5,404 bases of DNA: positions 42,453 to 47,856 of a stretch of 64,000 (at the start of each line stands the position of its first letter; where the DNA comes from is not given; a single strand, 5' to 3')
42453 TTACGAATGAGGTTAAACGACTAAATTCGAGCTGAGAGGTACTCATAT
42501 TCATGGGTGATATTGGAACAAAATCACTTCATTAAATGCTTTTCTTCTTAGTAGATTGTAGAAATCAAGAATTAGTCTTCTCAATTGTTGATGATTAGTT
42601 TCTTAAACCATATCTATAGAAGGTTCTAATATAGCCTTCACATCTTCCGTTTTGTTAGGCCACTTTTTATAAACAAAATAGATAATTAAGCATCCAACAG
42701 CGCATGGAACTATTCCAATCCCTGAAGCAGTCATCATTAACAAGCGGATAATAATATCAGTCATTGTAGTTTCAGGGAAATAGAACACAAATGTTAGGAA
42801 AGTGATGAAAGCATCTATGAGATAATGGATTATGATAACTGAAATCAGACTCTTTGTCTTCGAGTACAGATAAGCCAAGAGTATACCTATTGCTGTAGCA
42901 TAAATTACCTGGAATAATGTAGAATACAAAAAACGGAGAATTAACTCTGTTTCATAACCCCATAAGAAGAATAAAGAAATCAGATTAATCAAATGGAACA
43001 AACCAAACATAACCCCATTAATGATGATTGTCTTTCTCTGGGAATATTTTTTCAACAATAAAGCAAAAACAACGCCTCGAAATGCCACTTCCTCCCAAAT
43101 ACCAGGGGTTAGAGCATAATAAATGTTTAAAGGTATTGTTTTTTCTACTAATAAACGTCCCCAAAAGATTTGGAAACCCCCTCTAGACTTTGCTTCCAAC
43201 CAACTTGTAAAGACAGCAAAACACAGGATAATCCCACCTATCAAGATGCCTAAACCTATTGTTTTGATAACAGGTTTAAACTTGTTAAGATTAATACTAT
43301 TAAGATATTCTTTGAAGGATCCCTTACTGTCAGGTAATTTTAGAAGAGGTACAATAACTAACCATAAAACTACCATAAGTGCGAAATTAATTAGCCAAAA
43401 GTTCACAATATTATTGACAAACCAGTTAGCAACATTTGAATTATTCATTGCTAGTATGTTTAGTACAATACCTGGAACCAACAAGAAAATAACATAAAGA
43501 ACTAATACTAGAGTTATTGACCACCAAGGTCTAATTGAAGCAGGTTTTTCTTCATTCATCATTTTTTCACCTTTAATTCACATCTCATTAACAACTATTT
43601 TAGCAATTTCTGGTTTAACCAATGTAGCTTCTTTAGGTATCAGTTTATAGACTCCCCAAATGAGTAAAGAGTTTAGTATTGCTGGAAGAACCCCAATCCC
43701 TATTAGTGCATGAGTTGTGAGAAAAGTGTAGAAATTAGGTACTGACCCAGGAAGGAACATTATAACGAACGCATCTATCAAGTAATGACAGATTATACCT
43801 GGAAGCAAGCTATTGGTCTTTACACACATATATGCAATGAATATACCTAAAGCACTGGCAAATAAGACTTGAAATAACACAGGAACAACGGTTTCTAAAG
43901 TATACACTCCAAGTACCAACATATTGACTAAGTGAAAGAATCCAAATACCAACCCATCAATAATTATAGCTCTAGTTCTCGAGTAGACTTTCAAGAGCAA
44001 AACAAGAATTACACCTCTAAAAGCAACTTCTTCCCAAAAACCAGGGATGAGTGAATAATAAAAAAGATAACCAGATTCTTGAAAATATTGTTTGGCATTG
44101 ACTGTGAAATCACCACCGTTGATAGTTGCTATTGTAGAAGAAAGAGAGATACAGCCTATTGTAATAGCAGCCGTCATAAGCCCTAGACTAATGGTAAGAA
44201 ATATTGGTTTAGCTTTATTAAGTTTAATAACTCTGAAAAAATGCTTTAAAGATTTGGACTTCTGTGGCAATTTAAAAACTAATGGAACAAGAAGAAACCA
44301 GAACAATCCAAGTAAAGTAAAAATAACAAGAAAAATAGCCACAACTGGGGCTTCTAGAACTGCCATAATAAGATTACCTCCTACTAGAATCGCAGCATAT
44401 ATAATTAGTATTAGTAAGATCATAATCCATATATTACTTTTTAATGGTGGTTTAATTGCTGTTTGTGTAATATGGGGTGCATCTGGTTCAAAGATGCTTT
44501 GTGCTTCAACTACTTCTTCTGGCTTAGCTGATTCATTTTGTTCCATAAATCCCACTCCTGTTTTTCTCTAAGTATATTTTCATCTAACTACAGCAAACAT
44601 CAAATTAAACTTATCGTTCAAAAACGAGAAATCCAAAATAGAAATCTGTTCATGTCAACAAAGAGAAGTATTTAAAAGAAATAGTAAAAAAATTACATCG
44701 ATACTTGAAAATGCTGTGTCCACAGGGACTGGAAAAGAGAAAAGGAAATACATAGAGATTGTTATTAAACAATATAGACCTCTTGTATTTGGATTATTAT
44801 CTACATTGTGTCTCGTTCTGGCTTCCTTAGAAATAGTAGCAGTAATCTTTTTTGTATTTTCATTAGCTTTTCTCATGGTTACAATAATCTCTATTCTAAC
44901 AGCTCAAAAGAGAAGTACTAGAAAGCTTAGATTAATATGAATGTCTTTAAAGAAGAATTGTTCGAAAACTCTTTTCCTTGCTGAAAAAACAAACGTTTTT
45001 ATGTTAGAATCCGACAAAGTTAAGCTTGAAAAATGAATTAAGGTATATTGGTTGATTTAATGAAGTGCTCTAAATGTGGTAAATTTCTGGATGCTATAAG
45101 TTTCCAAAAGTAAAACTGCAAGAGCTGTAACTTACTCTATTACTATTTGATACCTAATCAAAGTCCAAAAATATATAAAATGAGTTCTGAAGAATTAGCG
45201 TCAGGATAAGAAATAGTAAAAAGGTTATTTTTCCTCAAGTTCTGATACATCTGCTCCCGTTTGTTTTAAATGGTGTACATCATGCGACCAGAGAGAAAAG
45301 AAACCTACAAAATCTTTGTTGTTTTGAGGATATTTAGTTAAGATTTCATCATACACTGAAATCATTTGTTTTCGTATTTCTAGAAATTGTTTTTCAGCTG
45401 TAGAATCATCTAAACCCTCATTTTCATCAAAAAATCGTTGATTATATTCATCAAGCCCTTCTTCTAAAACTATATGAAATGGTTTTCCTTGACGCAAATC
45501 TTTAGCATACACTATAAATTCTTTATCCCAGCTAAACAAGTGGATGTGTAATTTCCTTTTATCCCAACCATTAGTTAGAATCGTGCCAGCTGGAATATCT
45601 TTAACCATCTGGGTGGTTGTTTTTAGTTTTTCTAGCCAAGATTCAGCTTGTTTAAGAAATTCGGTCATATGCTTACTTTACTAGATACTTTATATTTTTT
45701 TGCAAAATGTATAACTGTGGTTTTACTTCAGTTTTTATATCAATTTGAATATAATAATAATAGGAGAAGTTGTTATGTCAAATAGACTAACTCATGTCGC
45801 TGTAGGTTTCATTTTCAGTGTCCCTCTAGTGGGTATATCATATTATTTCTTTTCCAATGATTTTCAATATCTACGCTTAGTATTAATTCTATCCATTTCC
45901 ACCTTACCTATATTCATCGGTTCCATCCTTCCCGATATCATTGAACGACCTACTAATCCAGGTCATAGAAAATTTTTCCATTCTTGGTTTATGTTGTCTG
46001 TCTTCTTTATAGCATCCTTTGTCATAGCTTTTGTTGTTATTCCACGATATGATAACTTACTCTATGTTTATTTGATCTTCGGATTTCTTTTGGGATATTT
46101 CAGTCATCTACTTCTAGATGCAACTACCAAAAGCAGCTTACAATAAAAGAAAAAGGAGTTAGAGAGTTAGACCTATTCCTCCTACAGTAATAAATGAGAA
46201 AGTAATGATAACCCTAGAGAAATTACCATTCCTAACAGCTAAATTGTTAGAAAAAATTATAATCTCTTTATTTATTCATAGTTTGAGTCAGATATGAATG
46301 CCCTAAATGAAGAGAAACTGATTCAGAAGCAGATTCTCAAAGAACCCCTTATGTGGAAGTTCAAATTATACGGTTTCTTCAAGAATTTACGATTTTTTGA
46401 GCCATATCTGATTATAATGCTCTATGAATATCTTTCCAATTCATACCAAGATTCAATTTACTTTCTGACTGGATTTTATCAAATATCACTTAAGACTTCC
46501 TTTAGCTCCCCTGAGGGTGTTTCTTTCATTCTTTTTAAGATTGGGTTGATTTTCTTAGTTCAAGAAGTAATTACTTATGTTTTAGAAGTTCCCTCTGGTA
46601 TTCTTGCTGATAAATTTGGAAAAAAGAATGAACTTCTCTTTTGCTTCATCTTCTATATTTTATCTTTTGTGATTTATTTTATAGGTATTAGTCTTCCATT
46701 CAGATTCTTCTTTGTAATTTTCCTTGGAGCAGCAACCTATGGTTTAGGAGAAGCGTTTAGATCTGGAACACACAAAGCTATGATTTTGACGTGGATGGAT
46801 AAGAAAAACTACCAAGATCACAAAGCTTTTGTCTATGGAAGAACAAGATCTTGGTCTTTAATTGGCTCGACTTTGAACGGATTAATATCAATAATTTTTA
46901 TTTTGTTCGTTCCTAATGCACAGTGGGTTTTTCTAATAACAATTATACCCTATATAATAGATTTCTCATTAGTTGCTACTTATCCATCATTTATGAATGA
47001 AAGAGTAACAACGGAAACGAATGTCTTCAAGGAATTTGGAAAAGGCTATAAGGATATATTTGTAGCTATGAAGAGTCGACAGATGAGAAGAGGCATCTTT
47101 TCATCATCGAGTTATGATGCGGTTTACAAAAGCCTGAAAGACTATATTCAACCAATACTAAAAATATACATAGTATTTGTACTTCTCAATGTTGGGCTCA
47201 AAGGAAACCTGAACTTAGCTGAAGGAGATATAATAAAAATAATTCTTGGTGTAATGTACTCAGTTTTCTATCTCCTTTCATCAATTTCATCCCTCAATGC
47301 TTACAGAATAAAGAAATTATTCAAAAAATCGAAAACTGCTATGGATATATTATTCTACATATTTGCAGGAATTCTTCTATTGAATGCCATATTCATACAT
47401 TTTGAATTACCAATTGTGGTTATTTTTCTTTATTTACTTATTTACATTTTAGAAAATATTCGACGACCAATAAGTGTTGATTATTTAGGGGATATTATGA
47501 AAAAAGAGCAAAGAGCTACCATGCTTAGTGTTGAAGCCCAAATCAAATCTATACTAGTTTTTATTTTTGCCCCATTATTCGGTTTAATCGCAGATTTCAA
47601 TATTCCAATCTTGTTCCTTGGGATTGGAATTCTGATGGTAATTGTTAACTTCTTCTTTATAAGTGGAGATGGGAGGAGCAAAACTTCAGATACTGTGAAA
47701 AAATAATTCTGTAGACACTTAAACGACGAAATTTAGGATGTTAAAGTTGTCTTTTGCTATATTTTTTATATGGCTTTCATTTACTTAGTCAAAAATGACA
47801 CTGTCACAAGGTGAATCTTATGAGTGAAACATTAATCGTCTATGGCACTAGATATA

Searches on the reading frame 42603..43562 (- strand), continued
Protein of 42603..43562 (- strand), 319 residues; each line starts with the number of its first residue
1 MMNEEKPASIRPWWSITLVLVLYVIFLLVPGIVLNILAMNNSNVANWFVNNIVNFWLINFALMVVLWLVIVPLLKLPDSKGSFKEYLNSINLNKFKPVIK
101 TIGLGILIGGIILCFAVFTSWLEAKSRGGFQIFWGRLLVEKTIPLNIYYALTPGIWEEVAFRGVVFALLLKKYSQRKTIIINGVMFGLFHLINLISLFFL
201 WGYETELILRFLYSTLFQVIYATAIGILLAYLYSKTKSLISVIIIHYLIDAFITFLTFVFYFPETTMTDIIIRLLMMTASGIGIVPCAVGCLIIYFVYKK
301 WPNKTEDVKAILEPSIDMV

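Call 75: fold_search(model_id=the predicted structure, library=pdb)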
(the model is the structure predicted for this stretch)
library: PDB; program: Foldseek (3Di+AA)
matches with E <= 10: 90; with E <= 0.001: 0
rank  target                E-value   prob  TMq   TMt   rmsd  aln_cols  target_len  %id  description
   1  6u0o_A                3.8e-02  1.00  0.49  0.58   6.0       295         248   15  Crystal structure of a peptidoglycan release complex, SagB-SpdC, in lipidic cubic phase (released 2020-09-23)
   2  9kvy_A                1.1e+00  0.10  0.13  0.14  20.4       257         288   11  Cryo-EM structure of SLC30A10, determined in asymmetric conformations-one subunit in an inward-facing Mn2+-bound and t (released 2025-10-15)
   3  9ntc                  1.5e+00  0.13  0.17  0.14  14.0       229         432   15  Structure of Synaptic Vesicle Protein 2A Bound to Brivaracetam and UCB1244283 (released 2025-09-10)
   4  7vg4_B                1.7e+00  0.08  0.13  0.18  17.4       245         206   11  10,5-methenyltetrahydrofolate cyclohydrolase from Methylobacterium extorquens AM1 strain (released 2022-07-06)
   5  8vow_B                1.7e+00  0.04  0.11  0.07  28.1       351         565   12  Cryo-EM structure of the ABC transporter PCAT1 cysteine-free core bound with MgATP and Vi (released 2024-10-30)
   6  8xma_A                2.0e+00  0.13  0.19  0.20  14.0       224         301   12  Cryo-EM structure of human ZnT1 WT, in the presence of zinc, determined in an outward-facing conformation (released 2024-10-30)
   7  8tth_A                2.2e+00  0.15  0.21  0.20  11.6       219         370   13  NorA single mutant - D307N at pH 7.5 (released 2024-05-29)
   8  9okf                  2.2e+00  0.14  0.21  0.16  12.3       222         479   14  Cryo-EM structure of human SV2A in the apo state (released 2025-12-10)
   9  5l2a_C                2.2e+00  0.05  0.15  0.13  21.0       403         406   15  Structure of CNTnw N149S,F366A in an outward-facing state (released 2017-04-12)
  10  5a63_C                2.4e+00  0.41  0.32  0.40  16.0       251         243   13  Cryo-EM structure of the human gamma-secretase complex at 3.4 angstrom resolution. (released 2015-08-05)
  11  28vj_B                2.6e+00  0.13  0.20  0.18  11.5       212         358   14  NorA bound to miniprotein I-23 (released 2026-04-08)
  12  8ttf_A                3.0e+00  0.10  0.21  0.19  13.3       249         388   15  NorA double mutant - E222QD307N at pH 7.5 (released 2024-05-29)
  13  7tm3_6                3.1e+00  0.18  0.29  0.37  14.7       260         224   12  Structure of the rabbit 80S ribosome stalled on a 2-TMD Rhodopsin intermediate in complex with the multipass transloco (released 2022-10-19)
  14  7vg4_C                3.1e+00  0.08  0.16  0.22  17.8       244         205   10  10,5-methenyltetrahydrofolate cyclohydrolase from Methylobacterium extorquens AM1 strain (released 2022-07-06)
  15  7vg4_F                3.3e+00  0.10  0.17  0.25  17.1       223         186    9  10,5-methenyltetrahydrofolate cyclohydrolase from Methylobacterium extorquens AM1 strain (released 2022-07-06)
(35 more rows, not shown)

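Call 76: search_protein_families(library=pfam, proteins=[L116:4204-6843:+, L095:4309-5655:-], max_evalue=0.01)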
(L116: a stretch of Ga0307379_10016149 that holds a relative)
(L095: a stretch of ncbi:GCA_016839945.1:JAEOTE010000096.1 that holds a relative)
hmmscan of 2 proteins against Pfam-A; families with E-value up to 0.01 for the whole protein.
L116:4204-6843:+ (880 aa): 2 families
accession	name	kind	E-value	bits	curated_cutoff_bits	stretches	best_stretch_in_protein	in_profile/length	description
PF02517.21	Rce1-like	-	9.1e-20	71.2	22.4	1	733-830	5-93/93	Type II CAAX prenyl endopeptidase Rce1-like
PF09847.15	12TM_1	-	3.6e-08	33.4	33.2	1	101-565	28-440/448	Membrane protein of 12 TMs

L095:4309-5655:- (448 aa): 2 families
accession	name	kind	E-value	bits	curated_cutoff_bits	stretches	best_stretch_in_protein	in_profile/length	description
PF07786.18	HGSNAT_cat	-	1.6e-08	34.8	22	1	3-76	1-69/222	Heparan-alpha-glucosaminide N-acetyltransferase, catalytic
PF01757.29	Acyl_transf_3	-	1.7e-06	27.8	31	1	7-384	4-323/326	Acyltransferase domain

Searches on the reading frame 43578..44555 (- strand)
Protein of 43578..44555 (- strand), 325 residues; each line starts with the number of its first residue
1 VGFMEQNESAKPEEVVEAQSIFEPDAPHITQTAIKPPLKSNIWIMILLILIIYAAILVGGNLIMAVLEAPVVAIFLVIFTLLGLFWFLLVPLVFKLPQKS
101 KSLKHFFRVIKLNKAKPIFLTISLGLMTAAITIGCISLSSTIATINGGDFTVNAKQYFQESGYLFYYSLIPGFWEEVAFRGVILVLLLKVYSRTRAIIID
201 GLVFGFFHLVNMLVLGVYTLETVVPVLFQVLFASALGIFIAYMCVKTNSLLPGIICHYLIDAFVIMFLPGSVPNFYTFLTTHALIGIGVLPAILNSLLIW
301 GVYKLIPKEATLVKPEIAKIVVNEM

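Call 3: search_protein_families(library=pfam, proteins=[window:43578-44555:-], max_evalue=0.01)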
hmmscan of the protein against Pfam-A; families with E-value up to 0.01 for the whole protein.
window:43578-44555:- (325 aa): 1 family
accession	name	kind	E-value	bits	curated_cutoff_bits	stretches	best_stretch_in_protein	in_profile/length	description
PF02517.21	Rce1-like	-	1.7e-16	60.7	22.4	1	163-263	7-93/93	Type II CAAX prenyl endopeptidase Rce1-like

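Call 4: search_protein_families(library=ncbifam, proteins=[window:43578-44555:-], max_evalue=0.01)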
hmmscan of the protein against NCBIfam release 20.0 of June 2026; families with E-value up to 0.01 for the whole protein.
window:43578-44555:- (325 aa): 3 families
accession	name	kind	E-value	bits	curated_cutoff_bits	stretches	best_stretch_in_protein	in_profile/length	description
NF041647.1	ABC_perm_CPBP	equivalog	2.1e-17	63.1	435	1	38-267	424-633/636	ABC transporter permease subunit/CPBP intramembrane protease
NF040589.1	CPBP_Synerg_MrtS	equivalog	3.6e-05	24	130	1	168-269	80-168/170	Synerg-CTERM system glutamic-type intramembrane protease MrtS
NF050068.1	Rv0804_CPBP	equivalog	9.6e-05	22.1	200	1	173-260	105-185/197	Rv0804 family intramembrane glutamic endopeptidase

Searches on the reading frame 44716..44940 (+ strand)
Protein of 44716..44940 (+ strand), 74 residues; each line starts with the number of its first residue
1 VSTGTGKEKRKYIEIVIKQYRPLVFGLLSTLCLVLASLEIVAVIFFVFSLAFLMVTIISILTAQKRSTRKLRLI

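Call 76: search_protein_families(library=pfam, proteins=[window:44716-44940:+], max_evalue=0.01)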
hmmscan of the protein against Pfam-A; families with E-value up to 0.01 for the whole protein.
window:44716-44940:+ (74 aa): 0 families

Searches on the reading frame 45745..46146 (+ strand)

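Call 3: search_protein_families(library=pfam, proteins=[window:45745-46146:+], max_evalue=0.01)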
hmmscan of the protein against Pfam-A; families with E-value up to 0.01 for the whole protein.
window:45745-46146:+ (133 aa): 2 families
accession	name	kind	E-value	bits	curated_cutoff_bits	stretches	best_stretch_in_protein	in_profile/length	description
PF04307.19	YdjM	-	4e-10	39.9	29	1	14-131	4-112/176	YdjM inner membrane protein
PF00882.24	Zn_dep_PLPC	-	0.00014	22.3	26.8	1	56-128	29-96/167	Zinc dependent phospholipase C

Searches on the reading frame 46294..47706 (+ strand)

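Call 3: search_protein_families(library=pfam, proteins=[window:46294-47706:+], max_evalue=0.01)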
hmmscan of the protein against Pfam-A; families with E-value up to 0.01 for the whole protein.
window:46294-47706:+ (470 aa): 1 family
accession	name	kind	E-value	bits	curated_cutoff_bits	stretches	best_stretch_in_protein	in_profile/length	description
PF07690.21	MFS_1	-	2.9e-13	49.9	33.4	2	59-412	16-333/347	Major Facilitator Superfamily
